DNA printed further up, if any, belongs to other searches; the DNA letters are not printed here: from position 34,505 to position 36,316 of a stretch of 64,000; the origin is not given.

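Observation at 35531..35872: Internally homogenised repeat inside the 17-heme cytochrome gene: about 111 bp nearly identical at a 219-bp period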

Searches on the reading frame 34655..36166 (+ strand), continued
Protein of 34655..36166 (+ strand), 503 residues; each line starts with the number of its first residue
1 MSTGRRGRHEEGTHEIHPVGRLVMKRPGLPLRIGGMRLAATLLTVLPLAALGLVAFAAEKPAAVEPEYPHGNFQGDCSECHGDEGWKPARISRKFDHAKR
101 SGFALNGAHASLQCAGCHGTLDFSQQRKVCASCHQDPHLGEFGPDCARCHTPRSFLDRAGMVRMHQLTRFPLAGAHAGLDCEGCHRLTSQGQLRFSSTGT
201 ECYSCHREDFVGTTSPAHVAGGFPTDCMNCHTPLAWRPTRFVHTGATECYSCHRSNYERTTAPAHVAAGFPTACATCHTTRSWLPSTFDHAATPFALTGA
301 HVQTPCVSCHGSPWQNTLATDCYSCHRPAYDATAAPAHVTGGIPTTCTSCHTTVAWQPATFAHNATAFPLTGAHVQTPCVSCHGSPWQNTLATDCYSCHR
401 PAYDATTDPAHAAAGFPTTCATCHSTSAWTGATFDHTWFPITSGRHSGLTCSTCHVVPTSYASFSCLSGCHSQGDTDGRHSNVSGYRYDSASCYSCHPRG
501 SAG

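Call 55: predict_structure(alignment_id=A2)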
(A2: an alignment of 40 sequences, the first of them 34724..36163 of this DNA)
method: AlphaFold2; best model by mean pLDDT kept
length: 480 residues; sequences in the alignment: 40
mean_pLDDT: 59.7   pTM: 0.25
mean pLDDT of the five models: 59.7, 57.5, 54.1, 52.6, 49.9
residues with pLDDT >= 90: 0; 70-90: 65; 50-70: 319; < 50: 96
segments of 3 or more residues with pLDDT < 50: 1-42, 65-67, 173-175, 210-222, 257-263, 330-336, 365-368, 403-412
pLDDT, mean of each block of 10 residues (from residue 1): 37 40 41 43 61 70 55 65 69 68 64 67 66 64 61 65 56 56 71 68 65 42 61 67 70 51 54 62 63 57 71 64 62 49 57 62 52 68 65 66 42 51 66 62 67 69 57 56
secondary structure, 60 per line:
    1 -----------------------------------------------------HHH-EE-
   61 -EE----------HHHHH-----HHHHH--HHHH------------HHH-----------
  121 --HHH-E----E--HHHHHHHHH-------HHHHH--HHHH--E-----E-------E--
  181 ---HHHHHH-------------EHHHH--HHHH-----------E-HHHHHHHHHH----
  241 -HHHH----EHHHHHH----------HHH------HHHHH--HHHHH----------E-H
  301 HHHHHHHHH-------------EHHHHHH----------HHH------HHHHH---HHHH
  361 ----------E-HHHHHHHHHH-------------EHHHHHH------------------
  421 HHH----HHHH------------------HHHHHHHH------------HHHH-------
elements in order: H74-78 H84-88 H91-94 H135-143 H151-155 H158-161 H184-189 H204-207 H210-213 H227-236 H242-245 H251-256 H276-280 H283-287 H300-309 H324-329 H349-353 H357-360 H373-382 H397-402 H428-431 H450-457 H470-473

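Call 57: fold_search(model_id=the predicted structure, library=pdb)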
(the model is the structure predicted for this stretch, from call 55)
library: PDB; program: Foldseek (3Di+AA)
matches with E <= 10: 2; with E <= 0.001: 0
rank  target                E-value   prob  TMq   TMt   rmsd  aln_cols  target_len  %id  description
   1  6qvm_A                5.6e+00  0.01  0.07  0.06  20.6       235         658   16  Undecaheme cytochrome from S-layer of Carboxydothermus ferrireducens (released 2020-03-25)
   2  1mdv_B                5.9e+00  0.02  0.07  0.18  11.9       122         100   18  KEY ROLE OF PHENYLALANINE 20 IN CYTOCHROME C3: STRUCTURE, STABILITY AND FUNCTION STUDIES (released 1999-05-04)

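Call 58: find_encoding_contigs(protein=window:34655-36166:+, flank=2000, max_places=4)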
Protein window:34655-36166:+ (503 aa): no gene with exactly this product is on record in the collection.
